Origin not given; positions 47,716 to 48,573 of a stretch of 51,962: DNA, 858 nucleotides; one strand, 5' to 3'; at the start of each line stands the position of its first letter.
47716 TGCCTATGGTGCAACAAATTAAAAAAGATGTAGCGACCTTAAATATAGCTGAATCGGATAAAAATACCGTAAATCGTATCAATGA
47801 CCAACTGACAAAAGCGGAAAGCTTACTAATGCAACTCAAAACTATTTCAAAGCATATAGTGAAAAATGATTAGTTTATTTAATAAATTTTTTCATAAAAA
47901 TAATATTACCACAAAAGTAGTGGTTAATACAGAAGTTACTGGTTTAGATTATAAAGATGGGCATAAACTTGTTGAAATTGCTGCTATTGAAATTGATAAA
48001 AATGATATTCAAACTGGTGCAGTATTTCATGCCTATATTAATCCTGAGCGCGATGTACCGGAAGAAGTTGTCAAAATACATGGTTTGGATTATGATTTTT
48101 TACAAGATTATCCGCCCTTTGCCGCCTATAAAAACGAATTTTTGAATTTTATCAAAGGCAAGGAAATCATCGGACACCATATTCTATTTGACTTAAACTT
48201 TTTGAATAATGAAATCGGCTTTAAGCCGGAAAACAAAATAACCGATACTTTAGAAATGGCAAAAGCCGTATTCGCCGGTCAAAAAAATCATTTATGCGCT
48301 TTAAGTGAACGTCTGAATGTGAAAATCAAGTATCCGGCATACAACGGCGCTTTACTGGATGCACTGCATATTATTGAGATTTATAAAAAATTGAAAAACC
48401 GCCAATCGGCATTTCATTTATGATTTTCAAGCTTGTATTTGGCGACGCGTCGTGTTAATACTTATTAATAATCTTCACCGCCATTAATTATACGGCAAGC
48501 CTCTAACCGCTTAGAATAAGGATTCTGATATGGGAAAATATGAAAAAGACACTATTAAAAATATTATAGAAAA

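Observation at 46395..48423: Four-gene cassette (PD-(D/E)XK nuclease, two tiny translationally coupled proteins, catalytically degenerate DnaQ-like exonuclease) next to a GmrSD enzyme: candidate undescribed defence or nucleic-acid-surveillance module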

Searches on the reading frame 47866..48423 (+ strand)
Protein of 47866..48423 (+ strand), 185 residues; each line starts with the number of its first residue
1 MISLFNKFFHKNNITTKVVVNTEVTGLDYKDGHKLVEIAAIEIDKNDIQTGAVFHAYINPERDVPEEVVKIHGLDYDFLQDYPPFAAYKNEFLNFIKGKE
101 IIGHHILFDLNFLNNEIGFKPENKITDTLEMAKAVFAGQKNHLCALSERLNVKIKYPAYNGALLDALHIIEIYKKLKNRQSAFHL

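Call 4: search_protein_families(library=pfam, proteins=[window:47866-48423:+], max_evalue=1)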
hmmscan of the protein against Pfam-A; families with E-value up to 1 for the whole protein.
window:47866-48423:+ (185 aa): 3 families
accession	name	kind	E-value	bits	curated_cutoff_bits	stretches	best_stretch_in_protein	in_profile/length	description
PF00929.31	RNase_T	-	4.2e-25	89.6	24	1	18-173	1-164/164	Exonuclease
PF16473.11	Rv2179c-like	-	0.0015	18.7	27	1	18-119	3-120/177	3'-5' exoribonuclease Rv2179c-like domain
PF01612.26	DNA_pol_A_exo1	-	0.0026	18.1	23.6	1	99-141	77-117/173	3'-5' exonuclease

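Call 5: search_protein_families(library=padloc, proteins=[window:47866-48423:+], max_evalue=1)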
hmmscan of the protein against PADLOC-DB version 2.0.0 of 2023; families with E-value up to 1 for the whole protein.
window:47866-48423:+ (185 aa): 3 families
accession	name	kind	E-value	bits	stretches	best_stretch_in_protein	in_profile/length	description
PDLC01247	DEDDh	-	3.1e-27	93.9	1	18-173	1-138/139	"CAS-I,CAS-II,CAS-III,CAS-IV,CAS-V,CAS-VI; associated"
PDLC05027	PDC-S48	-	2.3e-19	67.8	1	18-166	7-156/411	-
PDLC05028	PDC-S48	-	3.4e-11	40.4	1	16-154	19-158/512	-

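Call 6: search_protein_families(library=ncbifam, proteins=[window:47866-48423:+], max_evalue=1)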
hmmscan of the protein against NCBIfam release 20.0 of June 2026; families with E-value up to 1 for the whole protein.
window:47866-48423:+ (185 aa): 29 families (the best 25 are shown)
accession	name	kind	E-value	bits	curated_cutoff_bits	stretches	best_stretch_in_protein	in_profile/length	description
TIGR01406.1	dnaQ_proteo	equivalog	2.8e-44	151.5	222.7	1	17-181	2-173/231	DNA polymerase III subunit epsilon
NF004316.1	PRK05711.1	equivalog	3.5e-42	144.7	196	1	17-184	3-177/234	DNA polymerase III subunit epsilon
TIGR00573.1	dnaq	subfamily_domain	3e-30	105.3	71.5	1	16-181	8-178/217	exonuclease, DNA polymerase III, epsilon subunit family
NF005289.0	PRK06807.1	equivalog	9.4e-23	80.9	335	1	18-178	11-170/313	3'-5' exonuclease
NF004964.0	PRK06310.1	equivalog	1.1e-21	77.3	236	1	18-181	10-175/250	DNA polymerase III subunit epsilon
NF005981.0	PRK08074.1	equivalog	1.1e-20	73.3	789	1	18-175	6-168/931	ATP-dependent DNA helicase DinG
NF006601.0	PRK09145.1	equivalog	1.1e-19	70.7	189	1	5-117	19-130/207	3'-5' exonuclease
NF005836.0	PRK07740.1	equivalog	5.8e-18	65.2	261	1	17-175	61-221/244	hypothetical protein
TIGR01405.1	polC_Gram_pos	equivalog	6.7e-18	63.8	1043.45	1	15-179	189-353/1211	DNA polymerase III subunit alpha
NF001688.0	PRK00448.1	equivalog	5.6e-17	60.6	873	1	15-176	423-584/1445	PolC-type DNA polymerase III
NF005905.0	PRK07883.1-3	equivalog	9e-16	57.6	508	1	15-179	24-190/581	DEDD exonuclease domain-containing protein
NF005906.0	PRK07883.1-4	equivalog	1.5e-14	53.3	495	1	16-152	7-145/563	DEDD exonuclease domain-containing protein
TIGR01407.1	dinG_rel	hypoth_equivalog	1.8e-14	52.9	547.7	1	18-166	3-155/889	putative DnaQ family exonuclease/DinG family helicase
NF005907.0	PRK07883.1-5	equivalog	1.9e-13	49.7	454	1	16-179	29-194/584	DEDD exonuclease domain-containing protein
NF006316.0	PRK08517.1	equivalog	4.4e-13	49.2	247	1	17-174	72-227/270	3'-5' exonuclease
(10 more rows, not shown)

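Call 13: find_homologous_proteins(query=window:47866-48423:+, max_evalue=1e-20)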
Query window:47866-48423:+ (185 aa): 702 proteins with E <= 1e-20 among 797 candidates; the best 120 are listed.
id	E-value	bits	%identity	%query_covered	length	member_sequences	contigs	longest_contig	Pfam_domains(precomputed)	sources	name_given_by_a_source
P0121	4.0e-118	410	100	100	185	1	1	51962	PF00929.32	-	-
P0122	3.4e-99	348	87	99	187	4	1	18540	PF00929.32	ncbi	ncbi:MAG: exonuclease domain-containing protein [Alphaproteobacteria bacterium]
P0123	1.1e-85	304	79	96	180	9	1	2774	PF00929.32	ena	-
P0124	3.1e-77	277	72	90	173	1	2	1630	PF00929.32,PF01612.27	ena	-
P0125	3.2e-77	277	73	90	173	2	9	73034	PF00929.32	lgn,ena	-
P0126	1.6e-76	274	71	92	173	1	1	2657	PF00929.32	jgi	jgi:DNA polymerase-3 subunit epsilon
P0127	4.1e-76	273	73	88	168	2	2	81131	PF00929.32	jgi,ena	-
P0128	4.2e-76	273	72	88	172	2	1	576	PF00929.32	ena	-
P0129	8.5e-76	272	72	89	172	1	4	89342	PF00929.32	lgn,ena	-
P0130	1.5e-75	271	73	88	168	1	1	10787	PF00929.32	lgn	-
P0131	2.7e-75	270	69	96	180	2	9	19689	PF00929.32,PF01612.27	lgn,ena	-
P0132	3.4e-75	270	71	89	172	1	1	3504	PF00929.32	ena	-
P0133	3.8e-75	270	69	89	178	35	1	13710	PF00929.32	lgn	-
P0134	5.2e-75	269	75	89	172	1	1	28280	PF00929.32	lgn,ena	-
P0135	9.2e-75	269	71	89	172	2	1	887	PF00929.32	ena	-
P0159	6.5e-72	259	72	88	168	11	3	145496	PF00929.32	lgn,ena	-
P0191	4.4e-65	237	67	88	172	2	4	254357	PF00929.32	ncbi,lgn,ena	-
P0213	4.1e-45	172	51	89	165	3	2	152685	PF00929.32,PF16473.12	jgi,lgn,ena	-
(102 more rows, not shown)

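Call 30: search_protein_families(library=phrogs, proteins=[window:47866-48423:+], max_evalue=0.01)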
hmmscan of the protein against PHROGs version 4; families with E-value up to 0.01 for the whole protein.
window:47866-48423:+ (185 aa): 4 families
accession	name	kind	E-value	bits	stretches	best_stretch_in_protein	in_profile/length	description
phrog_192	-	DNA, RNA and nucleotide metabolism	5.5e-26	92.8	1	22-180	113-274/397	DNA polymerase exonuclease subunit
phrog_14632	-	DNA, RNA and nucleotide metabolism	3.7e-18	66.4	1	16-175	83-241/380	DNA polymerase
phrog_17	-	DNA, RNA and nucleotide metabolism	2.3e-05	23.6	1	18-152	673-787/1445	DNA polymerase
phrog_403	-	DNA, RNA and nucleotide metabolism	0.00042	20.3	1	101-157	144-206/321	DNA polymerase exonuclease subunit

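Call 31: find_encoding_contigs(protein=P0125, flank=9000, max_places=3)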
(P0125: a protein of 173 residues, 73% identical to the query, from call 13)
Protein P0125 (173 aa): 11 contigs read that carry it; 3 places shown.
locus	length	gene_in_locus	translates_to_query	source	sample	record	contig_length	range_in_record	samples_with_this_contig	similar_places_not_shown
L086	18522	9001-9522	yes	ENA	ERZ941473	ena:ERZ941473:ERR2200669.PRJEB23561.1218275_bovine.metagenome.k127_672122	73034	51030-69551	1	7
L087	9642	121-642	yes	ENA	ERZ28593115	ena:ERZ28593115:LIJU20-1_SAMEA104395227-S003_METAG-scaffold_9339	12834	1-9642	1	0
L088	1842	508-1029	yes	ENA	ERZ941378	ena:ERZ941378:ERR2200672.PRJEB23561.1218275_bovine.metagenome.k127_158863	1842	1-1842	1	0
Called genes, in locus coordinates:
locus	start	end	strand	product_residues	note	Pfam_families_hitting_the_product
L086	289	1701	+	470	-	PF02463:SMC_N (weak), PF13304:AAA_21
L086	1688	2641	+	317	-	-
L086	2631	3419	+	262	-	-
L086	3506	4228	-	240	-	-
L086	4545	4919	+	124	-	-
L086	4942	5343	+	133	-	-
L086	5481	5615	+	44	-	-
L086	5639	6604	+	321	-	PF13857:Ank_5 (weak), PF12796:Ank_2, PF00023:Ank, PF13606:Ank_3 (weak), PF12796:Ank_2, PF13637:Ank_4 (weak), PF13637:Ank_4, PF13857:Ank_5, +1 more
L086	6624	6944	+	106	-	PF04545:Sigma70_r4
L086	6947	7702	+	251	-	-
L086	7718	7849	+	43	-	-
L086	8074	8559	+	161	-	-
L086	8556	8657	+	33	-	-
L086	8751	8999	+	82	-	-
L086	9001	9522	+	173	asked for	PF00929:RNase_T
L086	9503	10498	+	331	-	-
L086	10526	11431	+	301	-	PF22507:DUF6994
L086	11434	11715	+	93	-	-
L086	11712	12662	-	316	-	PF13280:WYL, PF25583:WCX (weak)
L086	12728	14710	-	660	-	PF05496:RuvB_N (faint), PF07728:AAA_5 (faint), PF14532:Sigma54_activ_2 (faint), PF02367:TsaE (faint), PF13191:AAA_16 (faint), PF13401:AAA_22 (faint), PF00004:AAA, PF00004:AAA, +3 more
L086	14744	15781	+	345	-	-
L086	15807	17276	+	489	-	PF11074:DUF2779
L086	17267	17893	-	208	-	PF07799:DUF1643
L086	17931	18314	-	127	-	-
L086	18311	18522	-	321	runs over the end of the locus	PF03796:DnaB_C, PF13481:AAA_25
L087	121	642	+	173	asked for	PF00929:RNase_T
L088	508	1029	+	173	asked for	PF00929:RNase_T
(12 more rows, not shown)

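Call 32: find_encoding_contigs(protein=P0159, flank=9000, max_places=3)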
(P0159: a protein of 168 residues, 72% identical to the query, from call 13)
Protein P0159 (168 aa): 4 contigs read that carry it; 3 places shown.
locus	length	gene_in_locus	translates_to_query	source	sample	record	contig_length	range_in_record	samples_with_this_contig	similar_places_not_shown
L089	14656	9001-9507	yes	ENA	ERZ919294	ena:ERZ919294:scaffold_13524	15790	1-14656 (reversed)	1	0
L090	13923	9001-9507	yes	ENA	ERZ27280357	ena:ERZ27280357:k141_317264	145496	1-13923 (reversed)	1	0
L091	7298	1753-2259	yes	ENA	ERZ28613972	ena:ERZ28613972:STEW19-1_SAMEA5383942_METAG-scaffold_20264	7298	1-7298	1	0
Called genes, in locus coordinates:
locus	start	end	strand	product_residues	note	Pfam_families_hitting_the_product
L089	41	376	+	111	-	PF13395:HNH_4 (weak)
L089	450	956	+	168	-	PF01451:LMWPc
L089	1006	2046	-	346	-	PF00078:RVT_1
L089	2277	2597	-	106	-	-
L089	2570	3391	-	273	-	PF24390:PRTase-CE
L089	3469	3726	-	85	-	-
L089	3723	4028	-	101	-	-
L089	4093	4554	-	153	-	-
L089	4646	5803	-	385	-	PF00817:IMS, PF11799:IMS_C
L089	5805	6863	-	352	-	PF03965:Penicillinase_R (faint), PF02661:Fic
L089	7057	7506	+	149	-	PF00583:Acetyltransf_1, PF13527:Acetyltransf_9 (faint), PF13508:Acetyltransf_7 (weak)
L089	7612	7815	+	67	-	-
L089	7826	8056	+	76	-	-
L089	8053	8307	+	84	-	-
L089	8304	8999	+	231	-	-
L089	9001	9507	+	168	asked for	PF00929:RNase_T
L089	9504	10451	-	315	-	PF13280:WYL (weak), PF25583:WCX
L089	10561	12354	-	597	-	PF03235:GmrSD_N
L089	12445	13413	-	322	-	PF03796:DnaB_C, PF13481:AAA_25 (weak)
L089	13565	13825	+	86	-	-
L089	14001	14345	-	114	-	PF01187:MIF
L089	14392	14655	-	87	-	?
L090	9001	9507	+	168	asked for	PF00929:RNase_T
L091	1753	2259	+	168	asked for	PF00929:RNase_T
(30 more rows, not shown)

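Call 33: find_encoding_contigs(protein=P0191, flank=9000, max_places=3)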
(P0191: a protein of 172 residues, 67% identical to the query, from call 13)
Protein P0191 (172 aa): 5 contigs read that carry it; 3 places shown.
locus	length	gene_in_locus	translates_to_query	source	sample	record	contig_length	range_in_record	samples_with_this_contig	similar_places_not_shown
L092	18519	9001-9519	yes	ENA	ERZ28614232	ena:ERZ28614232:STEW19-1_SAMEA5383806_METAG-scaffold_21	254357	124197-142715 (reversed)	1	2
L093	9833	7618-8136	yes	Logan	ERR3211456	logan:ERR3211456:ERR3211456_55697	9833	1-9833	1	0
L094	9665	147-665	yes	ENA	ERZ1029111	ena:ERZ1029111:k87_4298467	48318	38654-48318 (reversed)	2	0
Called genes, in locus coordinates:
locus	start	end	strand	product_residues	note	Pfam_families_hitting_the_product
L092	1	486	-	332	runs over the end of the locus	PF01757:Acyl_transf_3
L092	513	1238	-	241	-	PF01738:DLH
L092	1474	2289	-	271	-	PF02673:BacA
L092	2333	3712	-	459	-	PF13742:tRNA_anti_2, PF01336:tRNA_anti-codon, PF02601:Exonuc_VII_L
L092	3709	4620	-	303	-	PF02881:SRP54_N, PF06414:Zeta_toxin (faint), PF13604:AAA_30 (weak), PF00448:SRP54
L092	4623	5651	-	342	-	PF00919:UPF0004, PF04055:Radical_SAM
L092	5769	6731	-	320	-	PF13280:WYL, PF25583:WCX (weak)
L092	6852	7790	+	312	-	-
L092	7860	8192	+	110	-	-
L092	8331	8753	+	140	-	-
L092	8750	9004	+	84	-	-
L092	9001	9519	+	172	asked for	PF00929:RNase_T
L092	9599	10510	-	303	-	PF01501:Glyco_transf_8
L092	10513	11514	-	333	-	PF01501:Glyco_transf_8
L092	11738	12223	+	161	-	PF04608:PgpA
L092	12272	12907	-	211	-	-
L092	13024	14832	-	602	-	PF02463:SMC_N (faint), PF00005:ABC_tran, PF00006:ATP-synt_ab (faint), PF01637:ATPase_2 (faint), PF05729:NACHT (faint), PF13304:AAA_21 (weak), PF00005:ABC_tran, PF16326:ABC_tran_CTD, +8 more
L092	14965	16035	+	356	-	PF23310:TPR_27 (faint), PF08238:Sel1, PF14559:TPR_19 (faint), PF08238:Sel1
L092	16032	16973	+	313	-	PF03706:LPG_synthase_TM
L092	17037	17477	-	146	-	PF01741:MscL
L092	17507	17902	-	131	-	PF02033:RBFA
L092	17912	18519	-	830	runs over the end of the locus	PF08364:IF2_assoc (faint), PF04760:IF2_N, PF00009:GTP_EFTU, PF00071:Ras (weak), PF01926:MMR_HSR1, PF22042:EF-G_D2, PF11987:IF-2, PF03144:GTP_EFTU_D2, +1 more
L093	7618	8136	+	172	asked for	PF00929:RNase_T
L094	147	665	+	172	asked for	PF00929:RNase_T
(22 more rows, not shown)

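Call 34: find_encoding_contigs(protein=P0213, flank=9000, max_places=3)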
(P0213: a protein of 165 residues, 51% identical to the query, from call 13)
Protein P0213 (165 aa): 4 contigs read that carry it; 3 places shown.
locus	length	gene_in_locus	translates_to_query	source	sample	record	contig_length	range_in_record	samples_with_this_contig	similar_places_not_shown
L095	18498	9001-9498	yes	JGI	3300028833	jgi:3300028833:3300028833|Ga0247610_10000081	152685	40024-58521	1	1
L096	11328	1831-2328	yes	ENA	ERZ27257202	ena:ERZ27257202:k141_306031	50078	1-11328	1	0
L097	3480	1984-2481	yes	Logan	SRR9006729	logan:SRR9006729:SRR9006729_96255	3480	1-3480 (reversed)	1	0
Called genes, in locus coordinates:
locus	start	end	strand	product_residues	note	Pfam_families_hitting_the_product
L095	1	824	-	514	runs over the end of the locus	PF13231:PMT_2, PF02366:PMT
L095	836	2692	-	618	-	PF05345:He_PIG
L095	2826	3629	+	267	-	PF04335:VirB8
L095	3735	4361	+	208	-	PF00574:CLP_protease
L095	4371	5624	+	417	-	PF06689:zf-C4_ClpX, PF00493:MCM (weak), PF00004:AAA, PF07724:AAA_2, PF07728:AAA_5 (weak), PF10431:ClpB_D2-small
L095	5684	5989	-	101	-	PF21785:Bflower_2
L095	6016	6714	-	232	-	-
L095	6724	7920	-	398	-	PF12706:Lactamase_B_2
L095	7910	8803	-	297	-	-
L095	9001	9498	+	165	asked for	PF00929:RNase_T, PF16473:Rv2179c-like (weak)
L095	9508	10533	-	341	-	PF06144:DNA_pol3_delta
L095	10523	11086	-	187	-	PF04390:LptE (faint)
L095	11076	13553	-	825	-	PF00133:tRNA-synt_1, PF09334:tRNA-synt_1g, PF13603:tRNA-synt_1_2, PF00133:tRNA-synt_1, PF09334:tRNA-synt_1g (weak), PF08264:Anticodon_1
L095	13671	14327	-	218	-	PF05494:MlaC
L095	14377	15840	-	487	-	-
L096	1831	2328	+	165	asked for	PF00929:RNase_T, PF16473:Rv2179c-like (weak)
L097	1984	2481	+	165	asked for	PF00929:RNase_T, PF16473:Rv2179c-like (weak)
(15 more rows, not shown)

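Call 36: find_related_loci(query=A2, collection=metagenome_contigs, flank=10000)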
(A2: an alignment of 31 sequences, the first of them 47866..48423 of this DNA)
Query A2 (185 aa) in metagenome_contigs; peptide patterns used: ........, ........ (x = any residue, [..] = any of these).
485 stretches matched a pattern; 53 encode a relative of the query (tblastn E <= 1e-3); 53 distinct loci.
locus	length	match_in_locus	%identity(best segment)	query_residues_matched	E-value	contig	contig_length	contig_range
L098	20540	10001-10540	70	8-185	3e-83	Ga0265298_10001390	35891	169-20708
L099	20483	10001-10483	73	17-177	2e-80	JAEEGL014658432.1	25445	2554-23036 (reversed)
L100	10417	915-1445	67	7-181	4e-80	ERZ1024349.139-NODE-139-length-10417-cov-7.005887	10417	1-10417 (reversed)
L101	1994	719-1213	70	17-181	3e-81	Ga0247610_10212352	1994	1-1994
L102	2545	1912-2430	68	8-178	9e-79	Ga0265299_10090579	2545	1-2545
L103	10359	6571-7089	68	8-178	3e-77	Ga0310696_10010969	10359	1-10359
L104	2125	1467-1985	65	8-178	4e-79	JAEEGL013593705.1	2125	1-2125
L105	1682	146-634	67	15-177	1e-79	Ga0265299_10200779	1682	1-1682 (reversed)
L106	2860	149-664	66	8-177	2e-76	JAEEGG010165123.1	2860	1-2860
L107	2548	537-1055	68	8-178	9e-75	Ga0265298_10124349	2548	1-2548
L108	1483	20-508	66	15-177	4e-76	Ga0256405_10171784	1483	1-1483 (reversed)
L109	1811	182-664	69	17-177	4e-74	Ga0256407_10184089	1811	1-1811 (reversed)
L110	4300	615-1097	66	17-177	7e-70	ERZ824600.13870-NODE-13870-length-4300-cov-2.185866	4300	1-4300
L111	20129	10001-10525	63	3-178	7e-68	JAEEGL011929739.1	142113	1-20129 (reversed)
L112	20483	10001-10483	68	17-177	7e-68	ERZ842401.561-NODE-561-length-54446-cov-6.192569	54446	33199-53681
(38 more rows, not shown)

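Call 39: find_related_loci(query=A2, collection=viral_contigs, flank=10000)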
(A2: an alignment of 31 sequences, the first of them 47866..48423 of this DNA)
Query A2 (185 aa) in viral_contigs; peptide patterns used: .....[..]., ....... (x = any residue, [..] = any of these).
224 stretches matched a pattern; 3 encode a relative of the query (tblastn E <= 1e-3); 3 distinct loci.
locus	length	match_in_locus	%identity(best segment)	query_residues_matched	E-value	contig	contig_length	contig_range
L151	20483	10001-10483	39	18-176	2e-31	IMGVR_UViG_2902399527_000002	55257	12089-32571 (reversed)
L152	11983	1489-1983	40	18-185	2e-29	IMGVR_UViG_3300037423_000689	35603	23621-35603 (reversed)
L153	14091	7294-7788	40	18-185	6e-29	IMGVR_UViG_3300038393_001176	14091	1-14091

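Call 56: search_solved_structures(query=A7, max_evalue=10, show_alignments=2)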
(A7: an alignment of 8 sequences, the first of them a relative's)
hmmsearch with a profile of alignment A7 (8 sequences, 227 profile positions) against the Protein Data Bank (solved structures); distinct sequences matched with E-value up to 10: 1.
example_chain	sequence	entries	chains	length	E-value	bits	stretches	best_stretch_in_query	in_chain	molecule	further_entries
7jw6_A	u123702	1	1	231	0.49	13.3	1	25-122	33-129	Exonuclease mut-7 homolog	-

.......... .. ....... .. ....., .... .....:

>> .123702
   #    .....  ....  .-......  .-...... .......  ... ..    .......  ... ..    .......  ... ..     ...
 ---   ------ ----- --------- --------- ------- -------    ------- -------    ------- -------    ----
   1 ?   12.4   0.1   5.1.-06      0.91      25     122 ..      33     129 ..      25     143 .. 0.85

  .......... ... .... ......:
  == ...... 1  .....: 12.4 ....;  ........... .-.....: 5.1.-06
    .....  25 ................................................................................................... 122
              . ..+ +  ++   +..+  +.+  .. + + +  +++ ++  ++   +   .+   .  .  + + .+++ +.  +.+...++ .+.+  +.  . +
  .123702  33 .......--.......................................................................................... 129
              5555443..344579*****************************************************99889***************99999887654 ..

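Call 58: search_protein_families(library=pfam, proteins=[L092:6852-7790:+, L089:8304-8999:+, L086:9503-10498:+, L086:8074-8559:+, L099:8834-9313:+, L092:5769-6731:-, L089:7612-7815:+], max_evalue=1)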
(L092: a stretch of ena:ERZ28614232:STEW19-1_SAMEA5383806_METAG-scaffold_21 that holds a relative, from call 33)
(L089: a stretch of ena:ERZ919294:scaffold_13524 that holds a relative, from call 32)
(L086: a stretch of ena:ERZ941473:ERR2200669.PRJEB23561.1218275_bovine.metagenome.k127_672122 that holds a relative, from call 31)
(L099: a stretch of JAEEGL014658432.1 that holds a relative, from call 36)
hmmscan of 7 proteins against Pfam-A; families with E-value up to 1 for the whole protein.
L092:6852-7790:+ (312 aa): 0 families

L089:8304-8999:+ (231 aa): 2 families
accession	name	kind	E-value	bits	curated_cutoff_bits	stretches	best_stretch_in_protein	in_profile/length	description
PF21531.3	Rv2175c_wHTH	-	0.0049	17.3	27.1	1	141-161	9-29/57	DNA-binding protein Rv2175c, wHTH domain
PF15113.11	TMEM117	-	0.14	11.5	27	1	9-83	264-336/411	TMEM117 protein family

L086:9503-10498:+ (331 aa): 9 families
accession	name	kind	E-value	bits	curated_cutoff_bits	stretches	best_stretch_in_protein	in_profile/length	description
PF00023.36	Ank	-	3.8e-50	165.5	21.1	7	262-295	1-33/33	Ankyrin repeat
PF12796.13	Ank_2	-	4.5e-49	165.4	27.3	5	175-260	10-90/90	Ankyrin repeats (3 copies)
PF13637.12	Ank_4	-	2.6e-47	158.2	22.7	7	244-284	11-50/50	Ankyrin repeats (many copies)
PF13606.12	Ank_3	-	1.6e-33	110.9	22.3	4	228-258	1-30/30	Ankyrin repeat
PF13857.12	Ank_5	-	8.2e-31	106.2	27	5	249-303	1-55/56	Ankyrin repeats (many copies)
PF23745.1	ANK_LRRK2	-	3.1e-11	43.7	27.5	2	25-82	28-88/130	LRRK2 ANK repeat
PF24521.3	Ank_KRIT1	-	9.3e-05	22.6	80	1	256-302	78-123/149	KRIT1 ankyrin-repeats domain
PF25167.1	DUF7829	-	0.00039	20.3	28.6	1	252-323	49-123/224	Domain of unknown function (DUF7829)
PF03720.21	UDPG_MGDP_dh_C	-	0.41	11.5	30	0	277-302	20-45/103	UDP-glucose/GDP-mannose dehydrogenase family, UDP binding domain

L086:8074-8559:+ (161 aa): 0 families

L099:8834-9313:+ (159 aa): 4 families
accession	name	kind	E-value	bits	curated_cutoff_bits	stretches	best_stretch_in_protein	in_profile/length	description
PF05008.21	V-SNARE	-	0.0011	19.8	25.9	1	13-66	1-56/92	Vesicle transport v-SNARE protein N-terminus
PF14335.11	DUF4391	-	0.013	15.8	29.9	1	18-79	155-216/232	Domain of unknown function (DUF4391)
PF20386.3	DUF6681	-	0.095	12.8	24.1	1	31-95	120-184/267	Family of unknown function (DUF6681)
PF04678.18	MCU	-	0.15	12.6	30.8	1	14-85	37-101/177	Mitochondrial calcium uniporter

L092:5769-6731:- (320 aa): 7 families
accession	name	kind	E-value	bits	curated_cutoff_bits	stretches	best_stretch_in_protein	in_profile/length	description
PF13280.12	WYL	-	5.6e-09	36.3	21.8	1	151-222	1-69/70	WYL domain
PF25583.1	WCX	-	2.4e-06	28.2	23.9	1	251-313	3-62/76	WCX domain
PF08279.18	HTH_11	-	0.033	14.5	25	1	17-41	10-33/55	HTH domain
PF19848.4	DUF6323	-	0.057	13.6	30.6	1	127-171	19-63/127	Family of unknown function (DUF6323)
PF09548.15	Spore_III_AB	-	0.068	13.6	32.5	1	34-122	57-145/170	Stage III sporulation protein AB (spore_III_AB)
PF12728.13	HTH_17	-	0.12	13.1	27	1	24-77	2-47/51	Helix-turn-helix domain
PF13384.12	HTH_23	-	0.22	11.8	24.6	1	15-46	9-40/50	Homeodomain-like domain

L089:7612-7815:+ (67 aa): 0 families
